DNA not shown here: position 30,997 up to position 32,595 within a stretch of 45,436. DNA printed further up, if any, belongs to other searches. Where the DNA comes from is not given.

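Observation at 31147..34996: Dockerin-tagged S8 protease next to a membrane-anchored cohesin-like protein: a possible two-gene surface-display module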

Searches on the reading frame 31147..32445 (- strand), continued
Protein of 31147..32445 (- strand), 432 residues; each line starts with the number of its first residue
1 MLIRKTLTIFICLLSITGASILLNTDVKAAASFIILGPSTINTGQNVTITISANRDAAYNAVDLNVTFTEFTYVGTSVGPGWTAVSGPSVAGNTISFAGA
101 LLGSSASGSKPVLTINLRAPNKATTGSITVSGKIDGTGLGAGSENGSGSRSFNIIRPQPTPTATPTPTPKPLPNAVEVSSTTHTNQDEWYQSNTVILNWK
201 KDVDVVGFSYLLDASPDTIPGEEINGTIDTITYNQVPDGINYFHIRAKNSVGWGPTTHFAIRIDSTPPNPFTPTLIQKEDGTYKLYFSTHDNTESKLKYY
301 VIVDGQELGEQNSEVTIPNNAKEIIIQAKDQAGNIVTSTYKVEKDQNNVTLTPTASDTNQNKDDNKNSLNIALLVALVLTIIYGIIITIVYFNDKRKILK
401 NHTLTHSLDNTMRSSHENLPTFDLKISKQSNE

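Call 23: find_related_loci(query=A3, collection=genome_contigs, flank=6000)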
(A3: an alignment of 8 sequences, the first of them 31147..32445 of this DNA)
Query A3 (432 aa) in genome_contigs; peptide patterns used: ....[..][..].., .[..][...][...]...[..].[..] (x = any residue, [..] = any of these).
194 stretches matched a pattern; 25 encode a relative of the query (tblastn E <= 1e-3); 25 distinct loci.
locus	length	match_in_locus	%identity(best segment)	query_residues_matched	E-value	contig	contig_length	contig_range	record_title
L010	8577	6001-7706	42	27-397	6e-85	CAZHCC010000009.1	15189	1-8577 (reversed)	MAG TPA_asm: uncultured Candidatus Saccharibacteria bacterium isolate binchicken_co186_26 genome assembly, contig: NODE_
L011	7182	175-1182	40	1-343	2e-71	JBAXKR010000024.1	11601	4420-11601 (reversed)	MAG: bacterium isolate ELA406 MAG406_24, whole genome shotgun sequence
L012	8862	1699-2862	36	13-399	3e-66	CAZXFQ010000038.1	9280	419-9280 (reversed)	MAG TPA_asm: uncultured Candidatus Saccharibacteria bacterium isolate SRP128246_co1_381 genome assembly, contig: NODE_19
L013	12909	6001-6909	41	29-337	4e-59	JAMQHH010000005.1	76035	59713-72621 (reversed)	MAG: Candidatus Dojkabacteria bacterium isolate PAT1 H2_k97_88293, whole genome shotgun sequence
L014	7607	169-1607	35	123-348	5e-27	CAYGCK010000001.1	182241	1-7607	MAG TPA_asm: uncultured Candidatus Saccharibacteria bacterium isolate ERP108616_co2_550 genome assembly, contig: NODE_21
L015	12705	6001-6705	35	10-269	7e-26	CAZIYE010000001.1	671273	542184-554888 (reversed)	MAG TPA_asm: uncultured Candidatus Saccharibacteria bacterium isolate SRP272421_co4_706 genome assembly, contig: NODE_1_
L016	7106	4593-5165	36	171-343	2e-25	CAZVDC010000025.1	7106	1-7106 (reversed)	MAG TPA_asm: uncultured Candidatus Saccharibacteria bacterium isolate binchicken_co6_236 genome assembly, contig: NODE_1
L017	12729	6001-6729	32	109-351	3e-25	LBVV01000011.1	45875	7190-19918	MAG: candidate division CPR2 bacterium GW2011_GWC2_39_10 UT18_C0011, whole genome shotgun sequence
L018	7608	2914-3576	36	30-269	1e-24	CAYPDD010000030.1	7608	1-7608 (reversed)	MAG TPA_asm: uncultured Candidatus Saccharibacteria bacterium isolate SRP272421_co2_75 genome assembly, contig: NODE_379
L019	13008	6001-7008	28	11-334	5e-23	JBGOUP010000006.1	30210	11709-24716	MAG: Patescibacteria group bacterium isolate OBJ_0618_7090110_136 k141_3196880_length_30210_cov_10.0000, whole genome sh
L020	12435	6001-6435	42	112-269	1e-22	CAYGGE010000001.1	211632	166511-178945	MAG TPA_asm: uncultured Candidatus Saccharibacteria bacterium isolate ERP113451_co3_242 genome assembly, contig: NODE_7_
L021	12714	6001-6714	32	2-268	3e-22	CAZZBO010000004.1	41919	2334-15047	MAG TPA_asm: uncultured Candidatus Saccharibacteria bacterium isolate binchicken_co27_251 genome assembly, contig: NODE_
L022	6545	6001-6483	38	92-268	4e-22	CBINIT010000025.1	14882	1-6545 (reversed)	MAG TPA_asm: uncultured Candidatus Berkelbacteria bacterium isolate SRR16817054_binner13_Refined_30 genome assembly, con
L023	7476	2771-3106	40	146-268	4e-21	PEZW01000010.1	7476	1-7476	MAG: Candidatus Berkelbacteria bacterium CG10_big_fil_rev_8_21_14_0_10_43_13 CG10_8_21_14_0.10_scaffold_11383_c, whole g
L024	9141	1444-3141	31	75-348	3e-20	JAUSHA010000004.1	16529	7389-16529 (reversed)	MAG: bacterium isolate E14_metabat.bin.161 E14_k141_1639459, whole genome shotgun sequence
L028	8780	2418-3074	28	30-270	2e-16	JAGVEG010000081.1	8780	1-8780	MAG: Candidatus Berkelbacteria bacterium isolate WC_12 c_000000132210, whole genome shotgun sequence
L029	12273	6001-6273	44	173-263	9e-15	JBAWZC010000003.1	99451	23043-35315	MAG: Candidatus Berkelbacteria bacterium isolate ELA105 MAG105_3, whole genome shotgun sequence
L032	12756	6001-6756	26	3-276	8e-13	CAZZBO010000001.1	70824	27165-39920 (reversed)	MAG TPA_asm: uncultured Candidatus Saccharibacteria bacterium isolate binchicken_co27_251 genome assembly, contig: NODE_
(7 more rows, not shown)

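Call 27: search_protein_families(library=pfam, proteins=[L010:3958-6528:+, L012:3-1643:+, L013:3154-5922:+, L015:4679-5917:+, L016:2400-3260:+, L017:2918-5689:+, L018:1579-2787:+, L019:2891-3712:+, L020:4370-5671:+], max_evalue=0.01)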
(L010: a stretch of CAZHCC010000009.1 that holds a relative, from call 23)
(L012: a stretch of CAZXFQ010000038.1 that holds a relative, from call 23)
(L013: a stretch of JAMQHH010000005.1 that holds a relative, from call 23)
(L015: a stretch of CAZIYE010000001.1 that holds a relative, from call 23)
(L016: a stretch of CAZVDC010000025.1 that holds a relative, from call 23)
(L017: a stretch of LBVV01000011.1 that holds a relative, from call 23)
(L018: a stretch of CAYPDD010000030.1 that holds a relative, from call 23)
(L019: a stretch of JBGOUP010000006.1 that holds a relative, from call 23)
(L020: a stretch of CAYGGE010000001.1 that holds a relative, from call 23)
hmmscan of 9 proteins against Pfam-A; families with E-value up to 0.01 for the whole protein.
L010:3958-6528:+ (857 aa): 7 families
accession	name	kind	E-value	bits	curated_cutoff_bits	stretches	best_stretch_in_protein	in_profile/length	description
PF00082.27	Peptidase_S8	-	3.7e-50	171.3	21.8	1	162-507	2-288/288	Subtilase family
PF19077.6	Big_13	-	1.5e-11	45.1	27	1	636-713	21-102/102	Bacterial Ig-like domain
PF02494.22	HYR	-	0.00045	20.9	21.7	0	672-711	43-81/81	HYR domain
PF13499.12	EF-hand_7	-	0.0038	18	30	0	806-824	11-29/67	EF-hand domain pair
PF00404.24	Dockerin_1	-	0.0041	17.7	22.9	1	806-850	2-53/57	Dockerin type I domain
PF14344.12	DUF4397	-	0.0059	17.6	30.6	0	658-710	14-68/119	Domain of unknown function (DUF4397)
PF13405.12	EF-hand_6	-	0.0083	16.2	25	0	834-846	10-22/30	EF-hand domain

L012:3-1643:+ (547 aa): 3 families
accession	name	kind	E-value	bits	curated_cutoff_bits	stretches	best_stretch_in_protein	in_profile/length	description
PF00404.24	Dockerin_1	-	1.8e-08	34.9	22.9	1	496-541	2-54/57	Dockerin type I domain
PF16967.11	TcfC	-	0.00027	20.9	29.4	0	444-471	26-52/68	E-set like domain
PF25564.1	DUF7933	-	0.00033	21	26.5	0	330-397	39-103/123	Domain of unknown function (DUF7933)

L013:3154-5922:+ (923 aa): 6 families
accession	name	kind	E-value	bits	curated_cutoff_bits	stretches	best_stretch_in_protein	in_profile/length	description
PF01436.27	NHL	-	1.9e-25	88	20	2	304-331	1-28/28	NHL repeat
PF00404.24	Dockerin_1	-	2.2e-08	34.6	22.9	1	871-917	1-54/57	Dockerin type I domain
PF08450.18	SGL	-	2.8e-05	24.3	26.3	0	181-277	148-217/246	SMP-30/Gluconolactonase/LRE-like region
PF06739.17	SBBP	-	3.9e-05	23.9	20.5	0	306-321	14-29/38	Beta-propeller repeat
PF25021.1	TEN_NHL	-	0.00018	21.1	27.1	0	302-328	327-353/357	Teneurin NHL domain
PF07494.17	Reg_prop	-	0.0055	17.2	20.4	0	165-184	2-21/24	Two component regulator propeller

L015:4679-5917:+ (413 aa): 1 family
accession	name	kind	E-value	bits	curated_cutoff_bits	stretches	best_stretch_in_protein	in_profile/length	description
PF00404.24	Dockerin_1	-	9.8e-05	22.9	22.9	1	361-406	2-51/57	Dockerin type I domain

L016:2400-3260:+ (287 aa): 1 family
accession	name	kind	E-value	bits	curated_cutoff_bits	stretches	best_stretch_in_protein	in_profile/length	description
PF00404.24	Dockerin_1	-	3.6e-05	24.3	22.9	0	236-251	37-52/57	Dockerin type I domain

L017:2918-5689:+ (924 aa): 7 families
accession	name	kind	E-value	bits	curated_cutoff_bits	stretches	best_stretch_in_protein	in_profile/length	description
PF05548.17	Peptidase_M11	-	3.2e-08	33.4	21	1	211-393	3-186/303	Gametolysin peptidase M11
PF00404.24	Dockerin_1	-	3e-07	31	22.9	1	873-918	1-52/57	Dockerin type I domain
PF13688.12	Reprolysin_5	-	7e-07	30.1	27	1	247-365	82-173/196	Metallo-peptidase family M12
PF13583.11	Reprolysin_4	-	1.3e-05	25.4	22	1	228-352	23-159/203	Metallo-peptidase family M12B Reprolysin-like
PF18998.6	Flg_new_2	-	6.2e-05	23.3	23.6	1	517-586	1-69/73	Divergent InlB B-repeat domain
PF13582.12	Reprolysin_3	-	0.00079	20.4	22.4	1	324-344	102-122/123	Metallo-peptidase family M12B Reprolysin-like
PF10462.15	Peptidase_M66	-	0.0039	16.7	20.6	1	310-367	175-233/306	Peptidase M66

L018:1579-2787:+ (403 aa): 1 family
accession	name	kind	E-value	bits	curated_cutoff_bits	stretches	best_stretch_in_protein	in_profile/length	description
PF00404.24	Dockerin_1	-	5e-06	27.1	22.9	1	351-396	2-51/57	Dockerin type I domain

L019:2891-3712:+ (274 aa): 2 families
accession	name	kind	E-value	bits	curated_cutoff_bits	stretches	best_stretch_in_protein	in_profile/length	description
PF19077.6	Big_13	-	0.00094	20.1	27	1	149-214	34-98/102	Bacterial Ig-like domain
PF00404.24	Dockerin_1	-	0.0019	18.8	22.9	0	219-236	35-52/57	Dockerin type I domain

L020:4370-5671:+ (434 aa): 1 family
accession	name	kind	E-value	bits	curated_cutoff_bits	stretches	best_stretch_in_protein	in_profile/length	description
PF00404.24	Dockerin_1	-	0.00041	20.9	22.9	1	380-429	2-53/57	Dockerin type I domain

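Call 28: search_protein_families(library=pfam, proteins=[L021:2654-5968:+, L022:4430-5737:+, L023:1142-2287:+, L024:1-936:+, L028:1074-2336:+, L029:4273-5328:+, L032:4757-5971:+, L005:967-1845:+], max_evalue=0.01)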
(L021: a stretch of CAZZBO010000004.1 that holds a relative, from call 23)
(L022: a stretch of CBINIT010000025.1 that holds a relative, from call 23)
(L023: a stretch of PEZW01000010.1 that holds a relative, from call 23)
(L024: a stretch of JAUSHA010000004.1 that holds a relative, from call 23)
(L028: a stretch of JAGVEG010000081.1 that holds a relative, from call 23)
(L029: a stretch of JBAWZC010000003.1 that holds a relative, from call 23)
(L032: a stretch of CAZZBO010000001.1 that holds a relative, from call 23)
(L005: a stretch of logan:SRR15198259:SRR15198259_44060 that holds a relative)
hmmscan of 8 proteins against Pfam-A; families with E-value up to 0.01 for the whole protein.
L021:2654-5968:+ (1105 aa): 2 families
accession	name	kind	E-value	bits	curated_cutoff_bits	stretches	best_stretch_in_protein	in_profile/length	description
PF00404.24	Dockerin_1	-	0.0033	18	22.9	0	1052-1098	1-51/57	Dockerin type I domain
PF06964.18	Alpha-L-AF_C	-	0.0072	17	27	0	643-861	2-165/165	Alpha-L-arabinofuranosidase C-terminal domain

L022:4430-5737:+ (436 aa): 1 family
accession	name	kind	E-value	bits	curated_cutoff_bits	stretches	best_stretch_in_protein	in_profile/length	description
PF00404.24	Dockerin_1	-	3.2e-06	27.7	22.9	1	382-431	2-53/57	Dockerin type I domain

L023:1142-2287:+ (382 aa): 1 family
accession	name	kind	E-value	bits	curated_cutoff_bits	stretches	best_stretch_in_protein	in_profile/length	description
PF00404.24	Dockerin_1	-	7.4e-09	36.1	22.9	1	330-377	2-53/57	Dockerin type I domain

L024:1-936:+ (312 aa): 1 family
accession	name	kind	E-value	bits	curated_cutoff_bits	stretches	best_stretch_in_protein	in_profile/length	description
PF00404.24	Dockerin_1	-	2.8e-07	31.1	22.9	1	262-307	3-53/57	Dockerin type I domain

L028:1074-2336:+ (421 aa): 1 family
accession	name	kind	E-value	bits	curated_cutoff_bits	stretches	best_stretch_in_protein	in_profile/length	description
PF00404.24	Dockerin_1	-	0.00052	20.6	22.9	1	357-384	26-53/57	Dockerin type I domain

L029:4273-5328:+ (352 aa): 1 family
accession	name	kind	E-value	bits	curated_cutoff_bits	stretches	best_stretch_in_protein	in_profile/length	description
PF00404.24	Dockerin_1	-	1.3e-08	35.4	22.9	1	300-350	1-55/57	Dockerin type I domain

L032:4757-5971:+ (405 aa): 1 family
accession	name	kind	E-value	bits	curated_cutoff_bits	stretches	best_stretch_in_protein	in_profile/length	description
PF00404.24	Dockerin_1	-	3.1e-05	24.5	22.9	1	350-400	1-53/57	Dockerin type I domain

L005:967-1845:+ (293 aa): 2 families
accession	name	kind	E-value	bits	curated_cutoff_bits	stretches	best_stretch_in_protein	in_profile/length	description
PF00404.24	Dockerin_1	-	7.8e-08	32.8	22.9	1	242-286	2-53/57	Dockerin type I domain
PF09136.16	Glucodextran_B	-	0.0053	17.1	27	0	176-229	20-73/83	Glucodextranase, domain B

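Call 72: search_protein_families(library=pfam, proteins=[L023:2378-3631:+, L032:5941-7437:+], max_evalue=0.05)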
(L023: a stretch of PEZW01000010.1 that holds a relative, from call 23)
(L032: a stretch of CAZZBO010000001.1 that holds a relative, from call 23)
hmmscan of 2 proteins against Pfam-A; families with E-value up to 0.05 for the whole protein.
L023:2378-3631:+ (418 aa): 3 families
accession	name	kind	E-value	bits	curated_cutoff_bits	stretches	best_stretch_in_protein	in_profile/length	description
PF07495.19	Y_Y_Y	-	0.008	16.5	26.6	0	198-231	23-56/65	Y_Y_Y domain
PF00041.27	fn3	-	0.025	15.2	25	0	165-231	12-77/84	Fibronectin type III domain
PF18981.6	InlK_D3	-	0.033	14.7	25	0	177-238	14-73/75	Internalin K domain (D3/D4)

L032:5941-7437:+ (499 aa): 0 families

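Call 82: search_protein_representatives(alignment_id=A1)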
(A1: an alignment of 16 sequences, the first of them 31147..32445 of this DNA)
Query: 16 sequences, 415 profile positions. Proteins with E-value up to 0.001 (for the whole library): 19141; up to 1e-10: 9545; up to 1e-30: 2579. The best 150 are listed.
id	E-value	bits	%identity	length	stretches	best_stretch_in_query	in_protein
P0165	0.0e+00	1662.8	-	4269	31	208-332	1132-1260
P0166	0.0e+00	1318.7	-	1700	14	166-262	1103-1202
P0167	0.0e+00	1202.2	-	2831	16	167-263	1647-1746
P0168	6.6e-282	950.6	-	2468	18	212-332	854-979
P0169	2.7e-243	823.4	-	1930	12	166-258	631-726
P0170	2.8e-210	714.7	-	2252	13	167-299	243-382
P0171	1.3e-205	699.3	-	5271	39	196-334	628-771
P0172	2.9e-201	685.0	-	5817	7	164-271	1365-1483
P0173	2.0e-195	665.7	-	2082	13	171-339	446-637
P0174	1.2e-184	630.2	-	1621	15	227-339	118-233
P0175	6.0e-171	585.1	-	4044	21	253-338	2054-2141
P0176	1.3e-165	567.6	-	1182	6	158-335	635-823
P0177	7.7e-165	565.0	-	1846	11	165-259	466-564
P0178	5.7e-156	535.8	-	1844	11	168-331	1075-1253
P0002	1.9e-153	527.5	-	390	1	20-407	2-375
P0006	1.4e-150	518.1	-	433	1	1-414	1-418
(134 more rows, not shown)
